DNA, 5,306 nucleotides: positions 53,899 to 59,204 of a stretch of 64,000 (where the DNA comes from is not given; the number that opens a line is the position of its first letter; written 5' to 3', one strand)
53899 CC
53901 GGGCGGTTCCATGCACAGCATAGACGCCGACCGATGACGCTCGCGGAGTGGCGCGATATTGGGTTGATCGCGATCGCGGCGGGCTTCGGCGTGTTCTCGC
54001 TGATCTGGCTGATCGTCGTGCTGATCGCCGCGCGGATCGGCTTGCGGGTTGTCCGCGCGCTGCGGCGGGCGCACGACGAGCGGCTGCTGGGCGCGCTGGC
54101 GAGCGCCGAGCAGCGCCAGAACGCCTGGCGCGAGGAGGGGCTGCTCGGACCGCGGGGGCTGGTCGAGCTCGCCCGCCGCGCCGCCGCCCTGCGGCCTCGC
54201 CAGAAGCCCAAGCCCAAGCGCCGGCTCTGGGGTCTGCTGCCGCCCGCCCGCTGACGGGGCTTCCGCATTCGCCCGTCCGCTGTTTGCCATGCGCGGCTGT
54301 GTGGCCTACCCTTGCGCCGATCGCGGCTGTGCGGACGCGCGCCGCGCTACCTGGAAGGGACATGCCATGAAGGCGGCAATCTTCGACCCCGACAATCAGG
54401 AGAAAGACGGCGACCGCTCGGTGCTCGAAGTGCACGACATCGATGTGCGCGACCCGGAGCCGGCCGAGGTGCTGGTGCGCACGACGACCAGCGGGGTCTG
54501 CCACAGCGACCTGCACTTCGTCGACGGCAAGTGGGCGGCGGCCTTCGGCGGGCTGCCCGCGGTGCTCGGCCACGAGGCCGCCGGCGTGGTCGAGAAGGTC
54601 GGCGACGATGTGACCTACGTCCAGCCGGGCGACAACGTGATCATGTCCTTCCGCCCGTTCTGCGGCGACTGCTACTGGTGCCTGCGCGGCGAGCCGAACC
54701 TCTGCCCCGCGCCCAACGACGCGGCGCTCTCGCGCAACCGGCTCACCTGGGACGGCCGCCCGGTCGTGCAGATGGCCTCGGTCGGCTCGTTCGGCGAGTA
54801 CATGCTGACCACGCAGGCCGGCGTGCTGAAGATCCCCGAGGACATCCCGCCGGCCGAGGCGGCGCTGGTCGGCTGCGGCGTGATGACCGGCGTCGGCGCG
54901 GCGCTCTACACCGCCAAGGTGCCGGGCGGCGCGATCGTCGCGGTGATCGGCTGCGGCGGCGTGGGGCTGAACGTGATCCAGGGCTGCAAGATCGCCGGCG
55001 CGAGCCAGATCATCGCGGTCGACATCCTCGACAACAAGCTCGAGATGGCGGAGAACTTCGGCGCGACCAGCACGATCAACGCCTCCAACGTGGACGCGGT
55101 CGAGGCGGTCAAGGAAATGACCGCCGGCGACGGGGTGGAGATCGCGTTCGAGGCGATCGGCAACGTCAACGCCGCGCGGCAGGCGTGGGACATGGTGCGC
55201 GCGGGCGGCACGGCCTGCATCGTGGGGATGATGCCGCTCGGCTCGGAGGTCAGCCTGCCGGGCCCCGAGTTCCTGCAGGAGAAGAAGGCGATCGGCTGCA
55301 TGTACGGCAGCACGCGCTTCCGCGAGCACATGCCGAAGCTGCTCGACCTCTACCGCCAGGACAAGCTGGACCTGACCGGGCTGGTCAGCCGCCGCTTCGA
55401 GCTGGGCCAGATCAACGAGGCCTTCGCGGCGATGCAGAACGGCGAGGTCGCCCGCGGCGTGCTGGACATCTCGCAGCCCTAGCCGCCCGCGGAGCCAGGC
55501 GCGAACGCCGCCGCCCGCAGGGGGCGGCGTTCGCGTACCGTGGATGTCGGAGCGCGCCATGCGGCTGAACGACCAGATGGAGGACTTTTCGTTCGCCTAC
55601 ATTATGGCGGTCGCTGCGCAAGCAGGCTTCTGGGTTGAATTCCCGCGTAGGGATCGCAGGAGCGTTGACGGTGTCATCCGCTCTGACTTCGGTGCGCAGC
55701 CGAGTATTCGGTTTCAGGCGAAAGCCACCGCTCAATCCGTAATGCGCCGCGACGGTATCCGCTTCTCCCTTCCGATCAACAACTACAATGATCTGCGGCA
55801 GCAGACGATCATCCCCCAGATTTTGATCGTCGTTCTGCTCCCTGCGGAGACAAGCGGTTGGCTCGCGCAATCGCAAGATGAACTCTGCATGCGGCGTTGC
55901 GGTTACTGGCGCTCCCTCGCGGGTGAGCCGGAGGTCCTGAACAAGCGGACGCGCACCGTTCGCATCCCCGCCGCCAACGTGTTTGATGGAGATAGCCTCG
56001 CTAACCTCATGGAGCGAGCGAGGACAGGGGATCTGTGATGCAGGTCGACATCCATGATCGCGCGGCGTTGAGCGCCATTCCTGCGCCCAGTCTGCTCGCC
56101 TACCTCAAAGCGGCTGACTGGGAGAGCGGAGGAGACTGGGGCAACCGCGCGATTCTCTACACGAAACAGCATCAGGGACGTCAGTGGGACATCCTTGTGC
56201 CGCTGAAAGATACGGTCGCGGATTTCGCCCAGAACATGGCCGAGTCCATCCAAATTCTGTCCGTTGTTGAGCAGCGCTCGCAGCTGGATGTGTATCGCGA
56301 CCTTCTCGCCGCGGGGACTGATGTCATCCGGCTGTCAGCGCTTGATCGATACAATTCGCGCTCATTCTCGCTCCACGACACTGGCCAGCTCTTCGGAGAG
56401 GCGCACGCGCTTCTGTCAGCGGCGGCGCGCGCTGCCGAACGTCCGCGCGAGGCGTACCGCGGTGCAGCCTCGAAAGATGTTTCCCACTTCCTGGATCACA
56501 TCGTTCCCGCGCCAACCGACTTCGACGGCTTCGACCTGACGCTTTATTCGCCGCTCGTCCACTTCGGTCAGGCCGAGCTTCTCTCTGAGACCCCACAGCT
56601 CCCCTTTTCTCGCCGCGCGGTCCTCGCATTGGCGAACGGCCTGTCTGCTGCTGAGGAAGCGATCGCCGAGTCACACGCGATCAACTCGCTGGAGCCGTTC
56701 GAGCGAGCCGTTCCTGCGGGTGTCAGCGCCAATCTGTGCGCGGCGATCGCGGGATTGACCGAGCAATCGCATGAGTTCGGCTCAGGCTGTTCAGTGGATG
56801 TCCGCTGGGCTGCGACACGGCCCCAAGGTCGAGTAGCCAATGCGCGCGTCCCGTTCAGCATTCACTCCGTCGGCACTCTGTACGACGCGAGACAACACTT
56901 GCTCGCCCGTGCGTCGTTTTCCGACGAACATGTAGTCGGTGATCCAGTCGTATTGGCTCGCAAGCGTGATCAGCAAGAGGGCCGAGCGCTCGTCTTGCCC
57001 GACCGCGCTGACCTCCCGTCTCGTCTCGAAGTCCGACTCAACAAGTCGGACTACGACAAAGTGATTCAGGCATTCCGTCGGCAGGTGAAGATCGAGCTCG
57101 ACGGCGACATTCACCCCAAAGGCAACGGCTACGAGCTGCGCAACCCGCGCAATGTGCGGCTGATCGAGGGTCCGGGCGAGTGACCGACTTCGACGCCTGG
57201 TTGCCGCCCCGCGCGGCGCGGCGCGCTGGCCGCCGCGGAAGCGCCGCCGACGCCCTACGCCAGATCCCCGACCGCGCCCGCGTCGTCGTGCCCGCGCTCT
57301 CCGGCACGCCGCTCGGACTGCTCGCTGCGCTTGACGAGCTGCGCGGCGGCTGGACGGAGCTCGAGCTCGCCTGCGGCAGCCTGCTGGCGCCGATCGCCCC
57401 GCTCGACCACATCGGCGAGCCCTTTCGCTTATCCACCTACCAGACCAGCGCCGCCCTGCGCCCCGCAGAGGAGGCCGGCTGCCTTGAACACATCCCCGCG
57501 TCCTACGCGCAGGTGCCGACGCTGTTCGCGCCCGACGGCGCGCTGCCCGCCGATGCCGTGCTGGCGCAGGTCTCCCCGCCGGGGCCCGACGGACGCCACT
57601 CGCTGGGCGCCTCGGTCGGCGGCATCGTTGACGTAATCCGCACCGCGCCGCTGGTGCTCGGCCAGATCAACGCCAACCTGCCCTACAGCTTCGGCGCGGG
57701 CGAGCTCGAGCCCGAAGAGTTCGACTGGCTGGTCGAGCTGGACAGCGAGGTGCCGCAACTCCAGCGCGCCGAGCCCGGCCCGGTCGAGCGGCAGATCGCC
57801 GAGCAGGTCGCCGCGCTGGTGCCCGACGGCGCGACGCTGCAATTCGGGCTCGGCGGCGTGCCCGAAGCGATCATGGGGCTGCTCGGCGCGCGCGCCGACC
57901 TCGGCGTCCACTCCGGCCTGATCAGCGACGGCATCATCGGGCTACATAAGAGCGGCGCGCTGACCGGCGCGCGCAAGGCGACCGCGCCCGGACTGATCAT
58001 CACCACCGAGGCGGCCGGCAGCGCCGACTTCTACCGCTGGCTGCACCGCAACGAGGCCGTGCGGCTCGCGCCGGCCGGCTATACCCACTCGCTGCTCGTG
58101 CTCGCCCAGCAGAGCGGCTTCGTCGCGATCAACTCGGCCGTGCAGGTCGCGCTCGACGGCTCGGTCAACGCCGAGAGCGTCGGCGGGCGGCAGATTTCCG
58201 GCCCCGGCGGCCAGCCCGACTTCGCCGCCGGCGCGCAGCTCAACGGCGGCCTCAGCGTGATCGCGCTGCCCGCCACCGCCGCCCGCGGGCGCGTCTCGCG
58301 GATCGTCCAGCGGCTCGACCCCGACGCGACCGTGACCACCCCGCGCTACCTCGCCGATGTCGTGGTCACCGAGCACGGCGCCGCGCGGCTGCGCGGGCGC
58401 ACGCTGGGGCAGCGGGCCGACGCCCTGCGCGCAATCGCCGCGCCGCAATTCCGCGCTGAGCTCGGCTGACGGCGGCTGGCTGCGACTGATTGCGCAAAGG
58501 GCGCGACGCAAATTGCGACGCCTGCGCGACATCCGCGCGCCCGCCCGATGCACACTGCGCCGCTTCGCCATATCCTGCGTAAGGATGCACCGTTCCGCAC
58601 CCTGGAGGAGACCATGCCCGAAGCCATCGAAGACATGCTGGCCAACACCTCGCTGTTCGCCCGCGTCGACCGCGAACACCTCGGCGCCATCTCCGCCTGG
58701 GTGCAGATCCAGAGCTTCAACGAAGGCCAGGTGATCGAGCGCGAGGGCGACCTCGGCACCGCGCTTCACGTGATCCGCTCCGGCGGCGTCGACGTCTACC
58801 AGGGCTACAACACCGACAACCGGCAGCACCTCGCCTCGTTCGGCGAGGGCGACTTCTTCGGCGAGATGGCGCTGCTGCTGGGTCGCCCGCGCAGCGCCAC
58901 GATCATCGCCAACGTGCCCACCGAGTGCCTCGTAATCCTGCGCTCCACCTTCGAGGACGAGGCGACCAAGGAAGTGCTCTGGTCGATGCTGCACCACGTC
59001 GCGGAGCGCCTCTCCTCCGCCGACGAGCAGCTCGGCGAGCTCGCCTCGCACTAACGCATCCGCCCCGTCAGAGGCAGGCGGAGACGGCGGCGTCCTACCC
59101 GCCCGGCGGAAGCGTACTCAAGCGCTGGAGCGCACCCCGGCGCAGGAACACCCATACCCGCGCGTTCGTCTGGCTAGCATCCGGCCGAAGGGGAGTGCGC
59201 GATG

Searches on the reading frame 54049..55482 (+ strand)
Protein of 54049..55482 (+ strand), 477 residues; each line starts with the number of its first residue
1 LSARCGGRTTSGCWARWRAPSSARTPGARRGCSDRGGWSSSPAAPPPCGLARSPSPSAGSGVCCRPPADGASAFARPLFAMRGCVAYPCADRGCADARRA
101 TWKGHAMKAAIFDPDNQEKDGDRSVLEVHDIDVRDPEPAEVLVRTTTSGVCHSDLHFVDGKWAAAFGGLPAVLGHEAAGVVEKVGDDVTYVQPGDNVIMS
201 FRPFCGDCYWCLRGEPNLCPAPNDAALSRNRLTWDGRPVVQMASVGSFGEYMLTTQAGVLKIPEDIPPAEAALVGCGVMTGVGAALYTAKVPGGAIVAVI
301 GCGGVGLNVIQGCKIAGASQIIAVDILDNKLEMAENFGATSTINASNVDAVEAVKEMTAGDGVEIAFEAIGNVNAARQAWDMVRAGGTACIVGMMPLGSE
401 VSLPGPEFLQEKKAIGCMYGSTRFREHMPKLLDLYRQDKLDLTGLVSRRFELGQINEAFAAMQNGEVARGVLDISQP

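Call 40: search_protein_families(library=pfam, proteins=[window:54049-55482:+], max_evalue=0.001)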
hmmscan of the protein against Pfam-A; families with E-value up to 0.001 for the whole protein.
window:54049-55482:+ (477 aa): 4 families
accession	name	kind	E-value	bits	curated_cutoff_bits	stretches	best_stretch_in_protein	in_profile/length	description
PF00107.32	ADH_zinc_N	-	6.9e-29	100.8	31.8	1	304-434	1-126/129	Zinc-binding dehydrogenase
PF08240.17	ADH_N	-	3.3e-27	95.2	23.5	1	138-264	2-104/104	Alcohol dehydrogenase GroES-like domain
PF13602.12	ADH_zinc_N_2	-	4.6e-08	34.5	27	1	338-466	2-127/134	Zinc-binding dehydrogenase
PF16912.11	Glu_dehyd_C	-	4.8e-06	26.6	34.9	1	297-462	34-201/211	Glucose dehydrogenase C-terminus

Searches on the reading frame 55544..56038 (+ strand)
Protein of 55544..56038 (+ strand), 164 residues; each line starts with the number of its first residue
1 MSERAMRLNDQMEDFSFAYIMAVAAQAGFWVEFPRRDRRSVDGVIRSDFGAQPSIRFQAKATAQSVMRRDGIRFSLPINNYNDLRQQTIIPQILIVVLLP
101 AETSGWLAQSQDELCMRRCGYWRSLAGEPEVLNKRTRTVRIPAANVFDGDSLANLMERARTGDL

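Call 40: search_protein_families(library=pfam, proteins=[window:55544-56038:+], max_evalue=0.001)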
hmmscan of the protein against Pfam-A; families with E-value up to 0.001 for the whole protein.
window:55544-56038:+ (164 aa): 1 family
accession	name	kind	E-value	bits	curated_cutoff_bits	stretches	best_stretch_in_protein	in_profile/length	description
PF14280.11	DUF4365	-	1.5e-18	67.6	24.3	1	13-159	1-139/139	Domain of unknown function (DUF4365)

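Call 43: search_protein_families(library=padloc, proteins=[window:55544-56038:+], max_evalue=0.01)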
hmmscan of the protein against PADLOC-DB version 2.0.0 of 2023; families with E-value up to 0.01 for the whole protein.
window:55544-56038:+ (164 aa): 25 families
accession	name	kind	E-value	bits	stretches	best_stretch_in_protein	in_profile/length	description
PDLC04278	PDC-M02A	-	1.8e-51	172.5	1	6-162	3-164/167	-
PDLC04297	PDC-M02A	-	7.7e-51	170.2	1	6-162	1-162/165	-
PDLC04295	PDC-M02A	-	1.7e-36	123.7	1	6-158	45-196/203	-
PDLC04291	PDC-M02A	-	1.7e-34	117.2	1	6-161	10-172/176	-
PDLC04290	PDC-M02A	-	1.1e-33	114.3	1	10-162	6-166/170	-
PDLC04276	PDC-M02A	-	2.1e-32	110.3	1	8-162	21-181/184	-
PDLC04277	PDC-M02A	-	1.1e-29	101.6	1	10-159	6-163/169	-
PDLC04282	PDC-M02A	-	4e-29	99.5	1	5-161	15-177/182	-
PDLC04273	PDC-M02A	-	1.6e-28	98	1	7-161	5-165/172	-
PDLC04287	PDC-M02A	-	6.6e-28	95.7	1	10-158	8-168/182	-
PDLC04275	PDC-M02A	-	1.1e-26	91.8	1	6-162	3-164/172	-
PDLC04292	PDC-M02A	-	2.3e-26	90.7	1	9-161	4-165/169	-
PDLC04274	PDC-M02A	-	2.8e-22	77.2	1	6-161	23-182/186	-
PDLC04284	PDC-M02A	-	4.9e-22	76.4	1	9-158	22-179/188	-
PDLC04283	PDC-M02A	-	4.7e-21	73.1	1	9-162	27-188/193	-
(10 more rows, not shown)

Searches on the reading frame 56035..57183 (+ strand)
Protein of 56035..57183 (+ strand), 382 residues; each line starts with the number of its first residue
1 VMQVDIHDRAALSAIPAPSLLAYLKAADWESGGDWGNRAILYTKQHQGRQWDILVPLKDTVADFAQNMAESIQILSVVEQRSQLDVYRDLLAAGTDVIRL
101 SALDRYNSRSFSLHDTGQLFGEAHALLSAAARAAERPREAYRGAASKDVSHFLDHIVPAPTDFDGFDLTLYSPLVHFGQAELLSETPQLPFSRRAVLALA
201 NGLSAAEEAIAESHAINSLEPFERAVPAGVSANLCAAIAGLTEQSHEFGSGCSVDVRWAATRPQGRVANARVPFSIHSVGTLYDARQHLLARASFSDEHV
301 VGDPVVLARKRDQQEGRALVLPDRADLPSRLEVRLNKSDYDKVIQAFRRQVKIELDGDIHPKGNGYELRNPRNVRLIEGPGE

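Call 40: search_protein_families(library=pfam, proteins=[window:56035-57183:+], max_evalue=0.001)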
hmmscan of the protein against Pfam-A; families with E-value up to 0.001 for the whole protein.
window:56035-57183:+ (382 aa): 0 families

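Call 43: search_protein_families(library=padloc, proteins=[window:56035-57183:+], max_evalue=0.01)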
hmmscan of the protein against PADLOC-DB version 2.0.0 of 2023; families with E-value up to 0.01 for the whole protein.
window:56035-57183:+ (382 aa): 32 families (the best 25 are shown)
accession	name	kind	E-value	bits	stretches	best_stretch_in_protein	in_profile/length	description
PDLC04298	PDC-M02B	-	2.1e-88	294.8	1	2-378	1-375/380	-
PDLC04335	PDC-M02B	-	1.7e-54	183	1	13-372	4-356/364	-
PDLC04304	PDC-M02B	-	3.1e-50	169.3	1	2-377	1-380/383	-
PDLC04330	PDC-M02B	-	3.8e-47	158.9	1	11-378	8-370/375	-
PDLC04303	PDC-M02B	-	1.1e-41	141.1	1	2-375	1-381/383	-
PDLC04317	PDC-M02B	-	1.6e-40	137.1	1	12-378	12-369/396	-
PDLC04308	PDC-M02B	-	3.1e-39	132.7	1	11-375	12-379/391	-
PDLC04310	PDC-M02B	-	6.5e-36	121.8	1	19-378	10-371/394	-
PDLC04311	PDC-M02B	-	1.1e-33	114.7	2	19-141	12-133/384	-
PDLC04301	PDC-M02B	-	7.6e-31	105.4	1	11-377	7-377/378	-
PDLC04323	PDC-M02B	-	3.8e-30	102.8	1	13-375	11-370/374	-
PDLC04307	PDC-M02B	-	2e-28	97.5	1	18-377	14-368/373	-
PDLC04329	PDC-M02B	-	1e-24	85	1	14-374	6-371/377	-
PDLC04331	PDC-M02B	-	7.6e-24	82.4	1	4-374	8-365/389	-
PDLC04314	PDC-M02B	-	2e-23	81.3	1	18-377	17-371/377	-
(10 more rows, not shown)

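Call 44: search_protein_families(library=pfam, proteins=[window:56035-57183:+], max_evalue=1)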
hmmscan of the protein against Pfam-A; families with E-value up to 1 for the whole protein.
window:56035-57183:+ (382 aa): 0 families

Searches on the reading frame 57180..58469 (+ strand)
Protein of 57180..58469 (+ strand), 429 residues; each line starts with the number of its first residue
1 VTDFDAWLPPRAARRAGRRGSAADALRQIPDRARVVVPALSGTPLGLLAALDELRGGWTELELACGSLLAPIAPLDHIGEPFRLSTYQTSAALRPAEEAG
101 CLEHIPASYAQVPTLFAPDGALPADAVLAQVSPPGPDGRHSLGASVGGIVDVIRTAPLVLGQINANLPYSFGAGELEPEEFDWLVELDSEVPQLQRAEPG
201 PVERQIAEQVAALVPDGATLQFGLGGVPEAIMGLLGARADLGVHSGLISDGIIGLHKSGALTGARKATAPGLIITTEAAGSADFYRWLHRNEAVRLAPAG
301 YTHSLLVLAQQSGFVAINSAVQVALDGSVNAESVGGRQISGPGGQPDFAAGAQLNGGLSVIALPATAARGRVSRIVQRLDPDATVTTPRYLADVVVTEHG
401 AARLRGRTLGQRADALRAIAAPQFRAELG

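Call 40: search_protein_families(library=pfam, proteins=[window:57180-58469:+], max_evalue=0.001)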
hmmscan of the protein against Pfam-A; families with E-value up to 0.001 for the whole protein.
window:57180-58469:+ (429 aa): 1 family
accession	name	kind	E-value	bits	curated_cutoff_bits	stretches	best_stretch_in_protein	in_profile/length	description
PF13336.12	AcetylCoA_hyd_C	-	9.8e-47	159.2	23.7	1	280-428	1-150/154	Acetyl-CoA hydrolase/transferase C-terminal domain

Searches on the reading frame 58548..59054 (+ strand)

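Call 40: search_protein_families(library=pfam, proteins=[window:58548-59054:+], max_evalue=0.001)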
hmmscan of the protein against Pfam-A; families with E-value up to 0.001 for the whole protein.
window:58548-59054:+ (168 aa): 1 family
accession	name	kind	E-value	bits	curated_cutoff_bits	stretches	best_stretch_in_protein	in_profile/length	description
PF00027.35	cNMP_binding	-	5.1e-20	71.7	27.5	1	55-137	2-84/89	Cyclic nucleotide-binding domain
